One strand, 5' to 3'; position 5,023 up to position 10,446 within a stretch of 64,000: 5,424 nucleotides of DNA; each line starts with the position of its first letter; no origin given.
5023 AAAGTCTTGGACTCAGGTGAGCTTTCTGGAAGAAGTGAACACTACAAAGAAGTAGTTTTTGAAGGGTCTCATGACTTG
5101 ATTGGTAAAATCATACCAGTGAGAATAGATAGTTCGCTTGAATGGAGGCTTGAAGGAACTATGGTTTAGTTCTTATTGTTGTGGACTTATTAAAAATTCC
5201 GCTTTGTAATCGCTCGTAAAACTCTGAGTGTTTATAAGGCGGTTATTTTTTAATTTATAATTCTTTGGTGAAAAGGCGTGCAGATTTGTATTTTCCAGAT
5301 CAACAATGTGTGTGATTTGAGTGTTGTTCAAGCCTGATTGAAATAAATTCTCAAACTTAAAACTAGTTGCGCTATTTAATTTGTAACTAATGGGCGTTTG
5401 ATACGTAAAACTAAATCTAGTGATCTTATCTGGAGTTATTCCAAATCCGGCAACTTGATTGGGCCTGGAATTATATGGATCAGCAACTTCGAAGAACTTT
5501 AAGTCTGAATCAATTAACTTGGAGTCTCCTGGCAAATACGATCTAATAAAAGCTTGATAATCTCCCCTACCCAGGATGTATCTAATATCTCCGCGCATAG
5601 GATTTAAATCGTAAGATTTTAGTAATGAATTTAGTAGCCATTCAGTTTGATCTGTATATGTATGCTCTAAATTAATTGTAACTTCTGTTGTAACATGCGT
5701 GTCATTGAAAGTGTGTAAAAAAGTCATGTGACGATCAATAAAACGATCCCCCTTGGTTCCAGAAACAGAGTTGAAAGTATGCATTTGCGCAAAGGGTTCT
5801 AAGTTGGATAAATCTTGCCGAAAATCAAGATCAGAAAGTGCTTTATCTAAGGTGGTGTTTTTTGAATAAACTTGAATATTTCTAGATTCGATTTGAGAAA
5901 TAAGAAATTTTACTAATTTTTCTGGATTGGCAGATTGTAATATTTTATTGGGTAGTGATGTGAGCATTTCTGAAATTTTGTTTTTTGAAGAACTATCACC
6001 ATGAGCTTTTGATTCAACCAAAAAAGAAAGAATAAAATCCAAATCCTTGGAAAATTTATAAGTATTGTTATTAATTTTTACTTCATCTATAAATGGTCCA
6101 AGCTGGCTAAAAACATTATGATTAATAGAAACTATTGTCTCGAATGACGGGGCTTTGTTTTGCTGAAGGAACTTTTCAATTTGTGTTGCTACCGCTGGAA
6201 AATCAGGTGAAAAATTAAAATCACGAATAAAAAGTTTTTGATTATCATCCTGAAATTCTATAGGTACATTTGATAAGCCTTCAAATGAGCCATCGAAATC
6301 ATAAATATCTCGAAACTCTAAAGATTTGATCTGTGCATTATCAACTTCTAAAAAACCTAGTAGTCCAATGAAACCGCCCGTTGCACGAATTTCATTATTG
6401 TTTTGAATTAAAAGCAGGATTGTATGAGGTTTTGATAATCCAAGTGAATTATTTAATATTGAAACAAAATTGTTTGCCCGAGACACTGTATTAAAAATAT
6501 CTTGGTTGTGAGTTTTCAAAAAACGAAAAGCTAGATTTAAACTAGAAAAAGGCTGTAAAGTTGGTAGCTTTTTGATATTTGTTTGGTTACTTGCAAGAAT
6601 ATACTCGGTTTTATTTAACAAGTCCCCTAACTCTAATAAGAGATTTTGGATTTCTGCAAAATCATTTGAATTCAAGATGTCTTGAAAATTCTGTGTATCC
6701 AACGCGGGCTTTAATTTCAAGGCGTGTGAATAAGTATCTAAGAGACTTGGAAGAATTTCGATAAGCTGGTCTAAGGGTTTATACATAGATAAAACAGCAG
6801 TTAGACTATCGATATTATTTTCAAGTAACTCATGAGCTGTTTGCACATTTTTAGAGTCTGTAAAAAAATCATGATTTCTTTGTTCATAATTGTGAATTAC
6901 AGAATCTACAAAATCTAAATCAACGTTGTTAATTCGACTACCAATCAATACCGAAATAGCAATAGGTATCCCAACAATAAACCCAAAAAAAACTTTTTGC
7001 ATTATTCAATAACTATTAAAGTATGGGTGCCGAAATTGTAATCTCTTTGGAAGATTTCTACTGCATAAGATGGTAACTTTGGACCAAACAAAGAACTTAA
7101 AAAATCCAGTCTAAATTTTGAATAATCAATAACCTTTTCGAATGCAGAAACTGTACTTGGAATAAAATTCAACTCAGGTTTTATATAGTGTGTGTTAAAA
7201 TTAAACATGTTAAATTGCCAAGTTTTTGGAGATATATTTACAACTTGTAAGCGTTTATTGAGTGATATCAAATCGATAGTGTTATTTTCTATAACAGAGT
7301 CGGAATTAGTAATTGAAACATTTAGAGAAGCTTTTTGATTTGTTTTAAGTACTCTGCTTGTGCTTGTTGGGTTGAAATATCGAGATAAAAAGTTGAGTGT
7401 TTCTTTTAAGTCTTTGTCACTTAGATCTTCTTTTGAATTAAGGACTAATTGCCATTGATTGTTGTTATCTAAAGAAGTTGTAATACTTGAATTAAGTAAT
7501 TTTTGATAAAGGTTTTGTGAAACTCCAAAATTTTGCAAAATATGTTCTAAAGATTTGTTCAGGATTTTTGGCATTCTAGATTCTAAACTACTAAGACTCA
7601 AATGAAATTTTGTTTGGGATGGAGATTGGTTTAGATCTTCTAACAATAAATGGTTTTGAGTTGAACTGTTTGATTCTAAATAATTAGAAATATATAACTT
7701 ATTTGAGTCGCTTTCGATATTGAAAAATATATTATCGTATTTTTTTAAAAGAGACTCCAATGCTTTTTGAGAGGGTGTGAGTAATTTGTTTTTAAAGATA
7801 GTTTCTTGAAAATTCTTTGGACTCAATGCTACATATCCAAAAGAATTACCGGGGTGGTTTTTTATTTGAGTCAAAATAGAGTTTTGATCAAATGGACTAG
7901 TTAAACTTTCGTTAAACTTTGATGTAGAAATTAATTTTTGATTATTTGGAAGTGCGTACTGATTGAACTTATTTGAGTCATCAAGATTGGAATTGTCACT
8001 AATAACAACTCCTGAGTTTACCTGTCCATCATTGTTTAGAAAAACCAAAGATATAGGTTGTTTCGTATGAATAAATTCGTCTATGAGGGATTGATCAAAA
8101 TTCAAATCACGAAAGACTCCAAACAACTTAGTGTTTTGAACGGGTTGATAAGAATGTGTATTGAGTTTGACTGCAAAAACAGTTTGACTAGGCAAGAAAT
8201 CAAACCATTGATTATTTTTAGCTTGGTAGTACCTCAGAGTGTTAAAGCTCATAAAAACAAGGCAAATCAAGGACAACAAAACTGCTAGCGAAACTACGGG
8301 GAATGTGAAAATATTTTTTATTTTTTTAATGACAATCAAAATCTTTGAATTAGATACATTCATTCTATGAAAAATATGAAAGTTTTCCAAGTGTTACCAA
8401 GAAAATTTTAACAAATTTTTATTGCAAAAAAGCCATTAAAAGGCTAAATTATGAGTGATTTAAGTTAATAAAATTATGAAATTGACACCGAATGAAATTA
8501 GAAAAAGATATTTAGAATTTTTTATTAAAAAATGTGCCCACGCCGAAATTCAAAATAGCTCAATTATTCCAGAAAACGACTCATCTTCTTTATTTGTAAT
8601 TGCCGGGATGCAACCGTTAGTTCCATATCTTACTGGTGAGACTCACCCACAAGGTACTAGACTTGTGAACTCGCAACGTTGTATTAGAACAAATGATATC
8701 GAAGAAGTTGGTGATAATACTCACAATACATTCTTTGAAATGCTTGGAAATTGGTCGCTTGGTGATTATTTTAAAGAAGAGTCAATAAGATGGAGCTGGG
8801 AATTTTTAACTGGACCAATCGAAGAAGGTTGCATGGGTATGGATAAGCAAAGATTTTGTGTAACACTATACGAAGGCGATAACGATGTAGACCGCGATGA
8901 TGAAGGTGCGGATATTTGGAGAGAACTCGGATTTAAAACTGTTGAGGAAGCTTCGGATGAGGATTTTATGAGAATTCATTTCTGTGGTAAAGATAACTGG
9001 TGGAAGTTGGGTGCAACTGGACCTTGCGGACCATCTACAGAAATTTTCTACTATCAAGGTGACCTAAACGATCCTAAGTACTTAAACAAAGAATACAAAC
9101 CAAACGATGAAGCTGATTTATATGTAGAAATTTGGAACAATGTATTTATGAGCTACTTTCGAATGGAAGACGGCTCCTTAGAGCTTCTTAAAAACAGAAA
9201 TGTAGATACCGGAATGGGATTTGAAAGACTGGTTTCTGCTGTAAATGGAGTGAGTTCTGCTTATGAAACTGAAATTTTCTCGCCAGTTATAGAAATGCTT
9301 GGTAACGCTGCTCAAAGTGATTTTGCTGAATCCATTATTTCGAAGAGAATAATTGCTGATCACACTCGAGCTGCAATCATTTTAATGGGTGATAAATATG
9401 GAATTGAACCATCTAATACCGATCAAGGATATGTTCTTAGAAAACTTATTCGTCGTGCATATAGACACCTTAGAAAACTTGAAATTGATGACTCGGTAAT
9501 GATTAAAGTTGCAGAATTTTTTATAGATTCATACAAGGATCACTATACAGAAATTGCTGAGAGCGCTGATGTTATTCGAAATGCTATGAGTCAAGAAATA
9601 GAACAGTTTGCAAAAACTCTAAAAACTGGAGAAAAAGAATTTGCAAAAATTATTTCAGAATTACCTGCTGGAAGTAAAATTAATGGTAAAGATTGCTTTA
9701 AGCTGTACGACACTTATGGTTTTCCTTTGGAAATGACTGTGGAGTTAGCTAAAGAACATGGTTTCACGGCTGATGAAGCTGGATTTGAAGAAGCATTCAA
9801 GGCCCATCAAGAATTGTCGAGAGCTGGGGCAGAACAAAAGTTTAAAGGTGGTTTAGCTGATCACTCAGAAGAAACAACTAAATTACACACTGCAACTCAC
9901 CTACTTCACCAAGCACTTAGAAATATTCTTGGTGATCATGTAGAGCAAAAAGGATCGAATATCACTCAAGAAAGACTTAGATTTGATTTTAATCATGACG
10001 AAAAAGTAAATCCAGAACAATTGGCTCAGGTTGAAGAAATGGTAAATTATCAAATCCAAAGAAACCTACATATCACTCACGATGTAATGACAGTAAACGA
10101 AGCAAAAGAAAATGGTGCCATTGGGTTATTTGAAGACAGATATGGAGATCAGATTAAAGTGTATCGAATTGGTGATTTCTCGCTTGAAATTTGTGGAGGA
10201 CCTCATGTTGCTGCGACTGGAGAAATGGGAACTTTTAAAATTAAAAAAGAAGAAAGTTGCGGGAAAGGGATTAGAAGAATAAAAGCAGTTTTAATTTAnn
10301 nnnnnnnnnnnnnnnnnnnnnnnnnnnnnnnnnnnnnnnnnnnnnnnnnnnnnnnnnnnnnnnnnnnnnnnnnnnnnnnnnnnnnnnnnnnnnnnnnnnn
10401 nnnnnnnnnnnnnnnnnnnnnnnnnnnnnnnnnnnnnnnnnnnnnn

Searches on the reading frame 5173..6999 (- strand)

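Call 84: search_protein_families(library=pfam, proteins=[window:5173-6999:-], max_evalue=0.001)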
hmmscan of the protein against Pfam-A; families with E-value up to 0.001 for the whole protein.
window:5173-6999:- (608 aa): 1 family
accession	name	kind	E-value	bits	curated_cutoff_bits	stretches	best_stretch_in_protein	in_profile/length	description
PF13196.11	DUF4012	-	1.5e-16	61.6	28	1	191-313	3-128/144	Protein of unknown function (DUF4012)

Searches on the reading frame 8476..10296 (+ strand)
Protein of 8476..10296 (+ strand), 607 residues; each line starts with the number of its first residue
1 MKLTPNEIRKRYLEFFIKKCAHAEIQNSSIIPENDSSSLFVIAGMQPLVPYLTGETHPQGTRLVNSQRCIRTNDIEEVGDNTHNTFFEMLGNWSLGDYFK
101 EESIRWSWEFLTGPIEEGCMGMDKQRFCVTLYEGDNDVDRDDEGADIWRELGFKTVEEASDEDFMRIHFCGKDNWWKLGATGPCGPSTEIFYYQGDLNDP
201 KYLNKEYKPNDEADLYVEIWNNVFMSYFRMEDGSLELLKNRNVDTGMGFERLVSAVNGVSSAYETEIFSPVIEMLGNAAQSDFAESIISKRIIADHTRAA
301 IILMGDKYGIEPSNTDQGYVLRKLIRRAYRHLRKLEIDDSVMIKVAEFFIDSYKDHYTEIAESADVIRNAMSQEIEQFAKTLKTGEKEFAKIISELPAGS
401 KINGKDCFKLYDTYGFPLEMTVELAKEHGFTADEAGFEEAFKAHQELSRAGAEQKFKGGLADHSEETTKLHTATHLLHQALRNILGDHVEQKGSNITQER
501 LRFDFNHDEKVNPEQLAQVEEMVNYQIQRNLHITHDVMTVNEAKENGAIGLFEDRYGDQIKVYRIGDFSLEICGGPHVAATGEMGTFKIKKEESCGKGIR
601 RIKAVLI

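Call 100: search_protein_families(library=pfam, proteins=[window:8476-10296:+], max_evalue=0.00001)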
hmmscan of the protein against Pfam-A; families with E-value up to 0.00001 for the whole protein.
window:8476-10296:+ (607 aa): 2 families
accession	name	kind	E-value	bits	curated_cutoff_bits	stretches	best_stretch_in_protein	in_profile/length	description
PF01411.24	tRNA-synt_2c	-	1.3e-130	437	30.3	1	7-475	1-453/552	tRNA synthetases class II (A)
PF07973.19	tRNA_SAD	-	2.2e-16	60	24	1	560-602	1-43/44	Threonyl and Alanyl tRNA synthetase second additional domain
